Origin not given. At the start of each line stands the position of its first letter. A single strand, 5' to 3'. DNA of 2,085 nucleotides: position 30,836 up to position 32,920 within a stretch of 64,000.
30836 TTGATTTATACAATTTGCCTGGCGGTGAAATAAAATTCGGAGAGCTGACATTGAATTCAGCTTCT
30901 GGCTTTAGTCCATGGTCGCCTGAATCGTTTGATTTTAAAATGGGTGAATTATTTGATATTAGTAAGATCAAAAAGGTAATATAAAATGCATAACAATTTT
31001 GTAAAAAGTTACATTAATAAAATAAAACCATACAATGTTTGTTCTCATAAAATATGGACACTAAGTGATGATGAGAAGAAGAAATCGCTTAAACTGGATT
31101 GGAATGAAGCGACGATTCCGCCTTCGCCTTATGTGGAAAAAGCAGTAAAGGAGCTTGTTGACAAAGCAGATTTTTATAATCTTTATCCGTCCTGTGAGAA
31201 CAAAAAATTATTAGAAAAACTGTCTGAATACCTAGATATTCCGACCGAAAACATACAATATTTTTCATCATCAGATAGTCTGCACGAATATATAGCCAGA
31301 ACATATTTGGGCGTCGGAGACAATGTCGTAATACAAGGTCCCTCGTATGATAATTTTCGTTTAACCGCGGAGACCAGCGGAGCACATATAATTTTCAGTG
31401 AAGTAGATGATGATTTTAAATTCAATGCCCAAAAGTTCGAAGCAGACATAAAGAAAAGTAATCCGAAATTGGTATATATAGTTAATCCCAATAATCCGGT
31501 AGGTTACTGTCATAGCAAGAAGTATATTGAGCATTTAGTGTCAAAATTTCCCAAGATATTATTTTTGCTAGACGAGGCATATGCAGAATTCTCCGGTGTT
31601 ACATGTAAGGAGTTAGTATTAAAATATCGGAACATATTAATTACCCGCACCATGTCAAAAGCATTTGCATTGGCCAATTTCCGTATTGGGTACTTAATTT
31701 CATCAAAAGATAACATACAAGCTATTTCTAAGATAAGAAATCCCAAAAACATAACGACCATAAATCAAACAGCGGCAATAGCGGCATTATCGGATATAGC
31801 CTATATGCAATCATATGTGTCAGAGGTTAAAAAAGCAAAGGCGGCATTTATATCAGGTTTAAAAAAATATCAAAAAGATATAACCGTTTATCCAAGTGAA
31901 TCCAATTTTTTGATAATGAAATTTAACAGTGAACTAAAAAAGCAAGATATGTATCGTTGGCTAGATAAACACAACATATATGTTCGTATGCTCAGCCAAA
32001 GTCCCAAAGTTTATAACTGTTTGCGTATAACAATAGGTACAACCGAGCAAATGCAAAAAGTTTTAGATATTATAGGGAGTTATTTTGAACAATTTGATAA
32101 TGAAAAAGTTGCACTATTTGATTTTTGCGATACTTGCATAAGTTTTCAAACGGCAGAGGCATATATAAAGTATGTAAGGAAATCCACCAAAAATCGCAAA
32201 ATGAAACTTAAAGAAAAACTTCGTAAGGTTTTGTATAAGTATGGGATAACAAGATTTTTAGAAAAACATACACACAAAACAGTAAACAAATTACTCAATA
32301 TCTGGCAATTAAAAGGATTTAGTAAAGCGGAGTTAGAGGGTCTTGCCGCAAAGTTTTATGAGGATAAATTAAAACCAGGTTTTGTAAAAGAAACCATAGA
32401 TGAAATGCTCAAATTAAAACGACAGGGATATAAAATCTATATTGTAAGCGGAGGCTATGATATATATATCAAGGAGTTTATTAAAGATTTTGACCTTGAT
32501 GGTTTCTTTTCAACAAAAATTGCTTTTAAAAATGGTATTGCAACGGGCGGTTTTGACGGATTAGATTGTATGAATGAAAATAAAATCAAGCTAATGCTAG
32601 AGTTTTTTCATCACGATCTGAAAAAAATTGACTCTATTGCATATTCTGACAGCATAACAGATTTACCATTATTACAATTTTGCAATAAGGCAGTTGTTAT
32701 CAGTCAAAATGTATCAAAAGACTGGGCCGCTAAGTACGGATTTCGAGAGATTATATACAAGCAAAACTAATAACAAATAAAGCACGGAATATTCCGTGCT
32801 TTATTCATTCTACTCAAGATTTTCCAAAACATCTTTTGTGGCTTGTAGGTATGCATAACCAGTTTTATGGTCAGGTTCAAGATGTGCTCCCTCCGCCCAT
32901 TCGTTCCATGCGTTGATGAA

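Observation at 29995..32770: Predicted uronic-acid amidation module (ATP-grasp + PLP enzyme + phosphatase, with Ugd at the locus head)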

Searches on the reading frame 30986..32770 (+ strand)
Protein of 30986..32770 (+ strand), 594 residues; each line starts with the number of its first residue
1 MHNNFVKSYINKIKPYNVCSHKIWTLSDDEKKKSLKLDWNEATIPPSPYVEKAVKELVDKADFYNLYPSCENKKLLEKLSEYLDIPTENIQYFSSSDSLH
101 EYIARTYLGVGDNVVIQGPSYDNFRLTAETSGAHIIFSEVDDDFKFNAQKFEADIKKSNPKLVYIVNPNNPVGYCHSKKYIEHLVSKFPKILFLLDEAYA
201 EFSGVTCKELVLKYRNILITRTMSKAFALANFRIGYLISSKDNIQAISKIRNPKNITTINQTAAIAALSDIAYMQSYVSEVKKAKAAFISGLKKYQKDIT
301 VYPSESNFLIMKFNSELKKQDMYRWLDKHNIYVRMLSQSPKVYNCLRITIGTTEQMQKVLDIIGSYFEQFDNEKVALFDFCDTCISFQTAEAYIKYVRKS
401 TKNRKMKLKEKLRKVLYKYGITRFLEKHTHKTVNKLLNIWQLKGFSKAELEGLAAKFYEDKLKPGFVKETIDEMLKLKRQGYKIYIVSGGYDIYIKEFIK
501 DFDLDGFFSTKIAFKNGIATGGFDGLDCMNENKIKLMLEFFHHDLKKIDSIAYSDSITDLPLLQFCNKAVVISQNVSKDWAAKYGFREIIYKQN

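Call 3: search_protein_families(library=pfam, proteins=[window:30986-32770:+], max_evalue=0.01)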
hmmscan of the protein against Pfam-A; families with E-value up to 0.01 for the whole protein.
window:30986-32770:+ (594 aa): 4 families
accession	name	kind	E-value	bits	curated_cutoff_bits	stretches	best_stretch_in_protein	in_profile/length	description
PF00155.27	Aminotran_1_2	-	1.4e-50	173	19.7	1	35-363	4-361/361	Aminotransferase class I and II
PF12710.13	HAD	-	1.4e-19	71.7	27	1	376-564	1-189/189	haloacid dehalogenase-like hydrolase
PF00702.32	Hydrolase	-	4.4e-07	30.9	26.4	1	374-513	2-146/191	haloacid dehalogenase-like hydrolase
PF13419.12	HAD_2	-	0.0047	17.5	23.8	1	378-510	3-124/178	Haloacid dehalogenase-like hydrolase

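Call 4: search_protein_families(library=ncbifam, proteins=[window:30986-32770:+], max_evalue=0.01)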
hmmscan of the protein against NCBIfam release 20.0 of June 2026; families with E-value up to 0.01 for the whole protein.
window:30986-32770:+ (594 aa): 67 families (the best 25 are shown)
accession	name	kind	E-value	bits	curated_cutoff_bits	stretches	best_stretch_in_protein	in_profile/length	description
TIGR01141.1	hisC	equivalog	6.9e-79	265.3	276.55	1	9-364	3-347/349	histidinol-phosphate transaminase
NF002877.0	PRK03317.1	equivalog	1e-51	175.9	409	1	35-367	34-367/374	histidinol-phosphate transaminase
NF002726.0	PRK02610.1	equivalog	1.3e-49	169.2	391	1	4-369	3-371/374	histidinol-phosphate transaminase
NF002878.0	PRK03321.1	subfamily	7.6e-49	166.3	374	1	31-366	21-348/352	histidinol-phosphate transaminase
NF006014.0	PRK08153.1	equivalog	6.8e-47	160.1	510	1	36-362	37-359/370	pyridoxal phosphate-dependent aminotransferase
NF003496.0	PRK05166.1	equivalog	3.4e-43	147.8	540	1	5-360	9-363/373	histidinol-phosphate transaminase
NF006580.0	PRK09105.1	subfamily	2.7e-38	131.8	444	1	32-359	46-363/375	pyridoxal phosphate-dependent aminotransferase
TIGR01140.1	L_thr_O3P_dcar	equivalog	1.2e-37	129.8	290.55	1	59-360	37-327/331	threonine-phosphate decarboxylase CobD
NF051461.1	pyoverd_PtaA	equivalog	1.5e-34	119.3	500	1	29-361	31-354/359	pyoverdine biosynthesis transaminase PtaA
TIGR01490.1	HAD-SF-IB-hyp1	subfamily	7.8e-31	107.9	98.3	1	376-573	2-197/202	HAD-IB family hydrolase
NF004870.0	PRK06225.1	equivalog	2.3e-26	92.4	351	1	32-335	28-339/380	pyridoxal phosphate-dependent aminotransferase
NF041364.1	GntC_guanitoxin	equivalog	6.5e-25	87.8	415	1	103-326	76-313/356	guanitoxin biosynthesis PLP-dependent (S)-gamma-hydroxy-L-arginine cyclodehydratase GntC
NF004621.0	PRK05957.1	equivalog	3.6e-23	81.9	498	1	104-331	106-344/389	pyridoxal phosphate-dependent aminotransferase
NF005915.1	PRK07908.1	equivalog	1.1e-20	74.3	360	1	46-361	26-329/332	Rv2231c family histidinol phosphate aminotransferase CobC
TIGR01488.1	HAD-SF-IB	subfamily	1.8e-19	70.3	45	1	375-564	1-175/177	HAD-IB family phosphatase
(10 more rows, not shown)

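Call 5: search_solved_structures(query=window:30986-32770:+, max_evalue=0.00001, show_alignments=2)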
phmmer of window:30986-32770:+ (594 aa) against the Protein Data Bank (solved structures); distinct sequences matched with E-value up to 0.00001: 52.
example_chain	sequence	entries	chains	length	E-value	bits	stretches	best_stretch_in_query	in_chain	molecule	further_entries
3hdo_A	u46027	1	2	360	5.8e-40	140.9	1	35-362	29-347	Histidinol-phosphate aminotransferase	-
8bj4_A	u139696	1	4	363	2.5e-33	119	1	3-362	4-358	histidinol-phosphate aminotransferase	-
8bj1_A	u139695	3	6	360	3.4e-33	118.6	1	4-362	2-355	histidinol-phosphate aminotransferase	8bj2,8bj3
1fg3_A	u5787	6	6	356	1.6e-32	116.3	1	63-363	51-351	HISTIDINOL PHOSPHATE AMINOTRANSFERASE | HISTIDINOL-PHOSPHATE AMINOTRANSFERASE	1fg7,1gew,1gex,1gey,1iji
3ffh_A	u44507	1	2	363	7.9e-30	107.5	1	64-362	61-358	Histidinol-phosphate aminotransferase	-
3euc_A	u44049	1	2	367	1.2e-28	103.5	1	43-363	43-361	Histidinol-phosphate aminotransferase 2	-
7szp_A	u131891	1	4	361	2.8e-28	102.3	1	64-363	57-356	Histidinol-phosphate aminotransferase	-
3cq5_A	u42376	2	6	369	3e-28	102.2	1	34-362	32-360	Histidinol-phosphate aminotransferase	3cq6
3cq4_A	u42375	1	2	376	3.1e-28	102.2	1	34-362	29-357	Histidinol-phosphate aminotransferase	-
2f8j_A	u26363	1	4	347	4.4e-28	101.7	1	14-360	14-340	Histidinol-phosphate aminotransferase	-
1h1c_A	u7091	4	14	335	8.4e-28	100.8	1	29-360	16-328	HISTIDINOL-PHOSPHATE AMINOTRANSFERASE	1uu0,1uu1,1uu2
4wbt_A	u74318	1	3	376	2.5e-27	99.2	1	32-356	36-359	Probable histidinol-phosphate aminotransferase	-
4r2n_A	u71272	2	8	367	8e-24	87.6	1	34-324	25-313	Putative phenylalanine aminotransferase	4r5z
3ly1_A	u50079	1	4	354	6.6e-23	84.6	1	34-365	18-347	Putative histidinol-phosphate aminotransferase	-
3ftb_A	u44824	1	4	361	8.2e-23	84.3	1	63-335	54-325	Histidinol-phosphate aminotransferase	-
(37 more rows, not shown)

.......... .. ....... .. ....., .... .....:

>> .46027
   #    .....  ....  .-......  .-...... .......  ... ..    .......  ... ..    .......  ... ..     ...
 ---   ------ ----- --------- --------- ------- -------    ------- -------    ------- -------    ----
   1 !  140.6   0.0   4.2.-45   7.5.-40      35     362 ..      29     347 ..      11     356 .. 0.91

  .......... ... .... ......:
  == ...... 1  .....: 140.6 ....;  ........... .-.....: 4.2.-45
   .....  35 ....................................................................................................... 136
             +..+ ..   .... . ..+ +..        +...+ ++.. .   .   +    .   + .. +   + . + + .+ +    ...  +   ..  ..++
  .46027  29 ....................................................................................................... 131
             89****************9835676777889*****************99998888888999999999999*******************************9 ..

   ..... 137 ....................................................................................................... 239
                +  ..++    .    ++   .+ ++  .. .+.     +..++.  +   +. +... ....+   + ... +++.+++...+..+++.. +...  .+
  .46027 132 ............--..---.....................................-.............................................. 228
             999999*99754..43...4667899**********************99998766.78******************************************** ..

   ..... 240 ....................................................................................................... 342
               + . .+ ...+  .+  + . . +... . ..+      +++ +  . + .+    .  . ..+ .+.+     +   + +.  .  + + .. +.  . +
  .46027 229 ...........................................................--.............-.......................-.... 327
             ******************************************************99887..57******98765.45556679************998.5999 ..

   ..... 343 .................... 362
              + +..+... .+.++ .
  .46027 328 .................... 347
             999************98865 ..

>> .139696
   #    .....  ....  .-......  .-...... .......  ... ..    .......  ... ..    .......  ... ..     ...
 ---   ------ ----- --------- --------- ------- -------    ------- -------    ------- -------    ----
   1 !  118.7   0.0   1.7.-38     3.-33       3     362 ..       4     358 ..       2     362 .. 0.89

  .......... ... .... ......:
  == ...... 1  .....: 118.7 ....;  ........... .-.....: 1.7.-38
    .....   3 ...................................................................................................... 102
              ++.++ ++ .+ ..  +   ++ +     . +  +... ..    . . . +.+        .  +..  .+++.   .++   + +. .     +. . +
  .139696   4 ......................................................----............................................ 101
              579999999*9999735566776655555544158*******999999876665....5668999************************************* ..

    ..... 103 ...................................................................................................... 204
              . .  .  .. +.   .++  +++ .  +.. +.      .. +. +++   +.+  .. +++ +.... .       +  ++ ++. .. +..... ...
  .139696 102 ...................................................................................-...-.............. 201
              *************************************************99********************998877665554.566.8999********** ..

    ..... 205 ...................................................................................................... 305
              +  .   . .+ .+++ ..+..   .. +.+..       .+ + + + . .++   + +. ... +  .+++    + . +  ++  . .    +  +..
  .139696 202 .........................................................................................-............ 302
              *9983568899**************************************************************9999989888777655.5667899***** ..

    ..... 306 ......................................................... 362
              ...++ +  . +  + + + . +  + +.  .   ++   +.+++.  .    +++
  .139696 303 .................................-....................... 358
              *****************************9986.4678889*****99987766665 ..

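Call 18: find_homologous_proteins(query=window:30986-32767:+, max_evalue=1e-10)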
Query window:30986-32767:+ (594 aa): 3677 proteins with E <= 1e-10 among 8000 candidates; the best 120 are listed.
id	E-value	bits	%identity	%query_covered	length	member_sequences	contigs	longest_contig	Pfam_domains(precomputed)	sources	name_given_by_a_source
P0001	0.0e+0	1337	100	100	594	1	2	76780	PF00155.28,PF00702.33,PF12710.14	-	-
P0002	5.9e-217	740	57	99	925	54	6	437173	PF00155.28,PF14305.12,PF12710.14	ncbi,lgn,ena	-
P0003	2.4e-214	732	57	99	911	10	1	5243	PF00155.28,PF00702.33,PF12710.14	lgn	-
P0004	1.7e-213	729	57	99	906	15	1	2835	PF00155.28,PF12710.14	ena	-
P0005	8.9e-210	716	55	99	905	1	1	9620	PF00155.28,PF12710.14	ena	-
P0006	2.2e-209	715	56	99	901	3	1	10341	PF00155.28,PF12710.14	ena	-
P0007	6.6e-197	674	51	98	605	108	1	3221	PF00155.28,PF00702.33,PF12710.14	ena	-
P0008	4.9e-196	671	52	98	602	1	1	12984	PF00155.28,PF00702.33,PF12710.14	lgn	-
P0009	5.2e-189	648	51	99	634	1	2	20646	PF00155.28,PF12710.14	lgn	-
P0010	2.8e-188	646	53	99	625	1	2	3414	PF00155.28,PF12710.14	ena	-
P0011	2.8e-186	639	50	99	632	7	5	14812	PF00155.28,PF12710.14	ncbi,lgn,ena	-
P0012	2.1e-185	636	49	99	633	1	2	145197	PF00155.28,PF12710.14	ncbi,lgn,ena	-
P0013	2.6e-185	636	51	99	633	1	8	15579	PF00155.28,PF00702.33,PF12710.14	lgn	-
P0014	1.3e-184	633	50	99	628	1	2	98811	PF00155.28,PF12710.14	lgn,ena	-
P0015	7.0e-182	624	51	99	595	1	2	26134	PF00155.28,PF12710.14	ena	-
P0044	3.6e-158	546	47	96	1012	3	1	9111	PF00155.28,PF00702.33,PF04055.28,PF22674.3,PF12710.14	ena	-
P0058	2.1e-133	464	56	61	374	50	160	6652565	PF00155.28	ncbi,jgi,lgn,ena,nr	ncbi:histidinol-phosphate transaminase [Parabacteroides goldsteinii]|nr:histidinol-phosphate transam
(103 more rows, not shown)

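Call 20: find_encoding_contigs(protein=P0002, flank=10000, max_places=3)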
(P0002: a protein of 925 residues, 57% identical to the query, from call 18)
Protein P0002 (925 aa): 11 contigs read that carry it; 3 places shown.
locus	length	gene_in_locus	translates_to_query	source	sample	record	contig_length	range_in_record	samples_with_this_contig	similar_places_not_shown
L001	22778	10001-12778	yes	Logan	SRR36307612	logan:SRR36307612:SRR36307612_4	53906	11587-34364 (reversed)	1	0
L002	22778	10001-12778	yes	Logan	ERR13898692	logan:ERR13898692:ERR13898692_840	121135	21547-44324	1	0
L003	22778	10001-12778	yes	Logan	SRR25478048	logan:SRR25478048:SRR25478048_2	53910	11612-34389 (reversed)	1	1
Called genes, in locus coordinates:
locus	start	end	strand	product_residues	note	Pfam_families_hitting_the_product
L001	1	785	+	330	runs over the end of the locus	PF01073:3Beta_HSD, PF01370:Epimerase, PF02719:Polysacc_synt_2, PF04321:RmlD_sub_bind, PF08659:KR (weak), PF13460:NAD_binding_10 (weak), PF16363:GDP_Man_Dehyd, PF07993:NAD_binding_4 (weak)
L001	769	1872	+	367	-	PF01501:Glyco_transf_8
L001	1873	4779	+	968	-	PF00535:Glycos_transf_2, PF10111:Glyco_tranf_2_2, PF13641:Glyco_tranf_2_3, PF01501:Glyco_transf_8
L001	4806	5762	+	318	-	PF01073:3Beta_HSD, PF01370:Epimerase, PF02719:Polysacc_synt_2, PF04321:RmlD_sub_bind, PF05368:NmrA, PF07993:NAD_binding_4, PF13460:NAD_binding_10, PF16363:GDP_Man_Dehyd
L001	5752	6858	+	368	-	PF18025:FucT_N, PF00852:Glyco_transf_10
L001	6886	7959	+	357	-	PF01370:Epimerase, PF02719:Polysacc_synt_2 (weak), PF04321:RmlD_sub_bind, PF16363:GDP_Man_Dehyd, PF07993:NAD_binding_4, PF16363:GDP_Man_Dehyd (weak)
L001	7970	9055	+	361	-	PF05050:Methyltransf_21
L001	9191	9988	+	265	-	PF13489:Methyltransf_23 (weak), PF08241:Methyltransf_11 (weak), PF08242:Methyltransf_12 (weak), PF13847:Methyltransf_31 (weak)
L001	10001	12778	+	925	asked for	PF14305:ATPgrasp_TupA, PF00155:Aminotran_1_2, PF12710:HAD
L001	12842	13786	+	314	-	PF01073:3Beta_HSD, PF01370:Epimerase, PF02719:Polysacc_synt_2 (weak), PF04321:RmlD_sub_bind, PF16363:GDP_Man_Dehyd, PF07993:NAD_binding_4 (weak)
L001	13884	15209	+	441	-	PF03446:NAD_binding_2 (faint), PF03721:UDPG_MGDP_dh_N, PF03807:F420_oxidored (faint), PF00984:UDPG_MGDP_dh, PF03720:UDPG_MGDP_dh_C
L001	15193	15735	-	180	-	-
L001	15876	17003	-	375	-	-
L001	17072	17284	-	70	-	-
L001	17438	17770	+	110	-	-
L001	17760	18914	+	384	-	PF00395:SLH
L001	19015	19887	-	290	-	-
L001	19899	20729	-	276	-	-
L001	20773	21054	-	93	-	-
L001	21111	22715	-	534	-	PF00890:FAD_binding_2, PF01266:DAO (weak), PF01946:Thi4, PF07992:Pyr_redox_2 (weak), PF12831:FAD_oxidored, PF13450:NAD_binding_8, PF12831:FAD_oxidored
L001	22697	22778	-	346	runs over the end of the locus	PF05430:Methyltransf_30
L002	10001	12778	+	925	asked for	PF14305:ATPgrasp_TupA, PF00155:Aminotran_1_2, PF12710:HAD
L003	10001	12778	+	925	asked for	PF14305:ATPgrasp_TupA, PF00155:Aminotran_1_2, PF12710:HAD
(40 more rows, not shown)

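Call 21: find_encoding_contigs(protein=P0058, flank=8000, max_places=3)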
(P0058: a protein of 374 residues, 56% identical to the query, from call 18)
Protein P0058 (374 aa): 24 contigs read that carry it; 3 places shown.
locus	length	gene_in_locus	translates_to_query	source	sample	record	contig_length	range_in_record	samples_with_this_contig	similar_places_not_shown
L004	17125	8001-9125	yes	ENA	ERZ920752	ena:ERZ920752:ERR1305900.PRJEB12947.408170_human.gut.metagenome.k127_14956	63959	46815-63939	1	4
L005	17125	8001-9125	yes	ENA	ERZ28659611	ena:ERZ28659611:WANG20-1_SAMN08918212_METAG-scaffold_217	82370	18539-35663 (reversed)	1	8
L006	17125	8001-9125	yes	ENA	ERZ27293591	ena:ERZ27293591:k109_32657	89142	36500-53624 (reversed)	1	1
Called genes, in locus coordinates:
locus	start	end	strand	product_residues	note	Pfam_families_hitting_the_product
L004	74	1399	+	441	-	PF01656:CbiA, PF13500:AAA_26, PF07685:GATase_3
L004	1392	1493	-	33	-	-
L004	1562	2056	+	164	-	-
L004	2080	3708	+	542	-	PF01145:Band_7, PF15975:Flot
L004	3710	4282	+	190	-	PF01923:Cob_adeno_trans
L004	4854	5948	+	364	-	PF00953:Glycos_transf_4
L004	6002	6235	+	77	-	-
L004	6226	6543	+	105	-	-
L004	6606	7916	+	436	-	PF02737:3HCDH_N (faint), PF03721:UDPG_MGDP_dh_N, PF00984:UDPG_MGDP_dh, PF03720:UDPG_MGDP_dh_C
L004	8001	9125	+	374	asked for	PF00155:Aminotran_1_2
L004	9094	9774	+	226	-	PF12710:HAD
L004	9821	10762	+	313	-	PF14305:ATPgrasp_TupA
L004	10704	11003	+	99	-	PF03720:UDPG_MGDP_dh_C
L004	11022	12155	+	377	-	PF13489:Methyltransf_23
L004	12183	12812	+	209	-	-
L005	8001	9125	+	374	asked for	PF00155:Aminotran_1_2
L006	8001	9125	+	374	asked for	PF00155:Aminotran_1_2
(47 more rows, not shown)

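Call 44: find_related_loci(query=A1, collection=genome_contigs, flank=10000)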
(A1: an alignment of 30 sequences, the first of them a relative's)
Query A1 (594 aa) in genome_contigs; peptide patterns used: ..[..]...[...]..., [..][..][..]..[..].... (x = any residue, [..] = any of these).
600 stretches matched a pattern (row limit reached: there are more); 597 encode a relative of the query (tblastn E <= 1e-3); the best 80 are kept; 80 distinct loci.
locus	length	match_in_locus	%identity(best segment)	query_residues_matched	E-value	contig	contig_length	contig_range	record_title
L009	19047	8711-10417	48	6-575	7e-172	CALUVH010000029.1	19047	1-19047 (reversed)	MAG: Candidatus Gastranaerophilales bacterium isolate BRZ_CB__bin69 genome assembly, contig: BRZ_CB__NODE_3351_length_19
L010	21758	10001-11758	44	5-591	2e-154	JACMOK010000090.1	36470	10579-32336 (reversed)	MAG: Flavobacterium sp. isolate LF-bin-258 FL-bin-258-contig-k141_845539, whole genome shotgun sequence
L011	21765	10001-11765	55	5-592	9e-139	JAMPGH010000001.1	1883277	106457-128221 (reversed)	MAG: Alistipes senegalensis isolate NALB_7863_10 Scaffold_#1__SCF_001__1880271_bp, whole genome shotgun sequence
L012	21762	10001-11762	53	5-591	9e-168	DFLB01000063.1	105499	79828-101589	MAG TPA_asm: Bacteroidales bacterium UBA3630 UBA3630_contig_2640, whole genome shotgun sequence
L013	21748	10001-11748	55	5-590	2e-169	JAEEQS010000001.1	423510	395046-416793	MAG: Bacteroidales bacterium isolate Tb.RUG.340 NODE_7_length_423510_cov_4.682196, whole genome shotgun sequence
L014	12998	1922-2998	55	5-363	9e-133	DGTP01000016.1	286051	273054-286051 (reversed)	MAG TPA_asm: Bacteroidales bacterium UBA4333 UBA4333_contig_429, whole genome shotgun sequence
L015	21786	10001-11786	55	5-592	3e-157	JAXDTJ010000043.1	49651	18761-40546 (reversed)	MAG: Paludibacteraceae bacterium isolate SUG3430 k141_140205, whole genome shotgun sequence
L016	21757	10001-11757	54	5-593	2e-159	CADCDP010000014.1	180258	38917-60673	MAG: uncultured Bacteroidales bacterium isolate RUG14560 genome assembly, contig: RUG14560_asm_14, whole genome shotgun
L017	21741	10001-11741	53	5-589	5e-159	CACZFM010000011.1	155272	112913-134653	MAG: uncultured Bacteroidales bacterium isolate RUG12580 genome assembly, contig: RUG12580_asm_11, whole genome shotgun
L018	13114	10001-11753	55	5-591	2e-158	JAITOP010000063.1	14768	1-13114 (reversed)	MAG: Prevotellaceae bacterium isolate Po218_bin62 k119_3077220, whole genome shotgun sequence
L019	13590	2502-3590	52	4-366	5e-123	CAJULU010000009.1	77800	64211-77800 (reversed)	MAG TPA_asm: uncultured Dorea sp. isolate MGBC143734 genome assembly, contig: MGBC143734.9, whole genome shotgun sequenc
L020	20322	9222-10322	53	4-369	7e-122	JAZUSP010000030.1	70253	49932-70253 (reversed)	MAG: Elusimicrobiaceae bacterium isolate T1900044844_TS20190310.MAGScoT_cleanbin_000024 SGB_2962_k141_275231, whole geno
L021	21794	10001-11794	57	3-591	0e+0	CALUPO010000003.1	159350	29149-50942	MAG: Candidatus Gastranaerophilales bacterium isolate BRZ_DS__bin68 genome assembly, contig: BRZ_DS__NODE_91_length_1593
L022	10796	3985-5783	49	5-585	2e-119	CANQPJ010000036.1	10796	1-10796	MAG: uncultured Lachnospiraceae bacterium isolate Lapin-012__bin37 genome assembly, contig: Lapin-012__NODE_6776_length_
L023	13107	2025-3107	52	5-363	2e-117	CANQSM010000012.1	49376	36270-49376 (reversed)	MAG: uncultured Phocaeicola sp. isolate Lapin-021__bin16 genome assembly, contig: Lapin-021__NODE_842_length_49376_cov_6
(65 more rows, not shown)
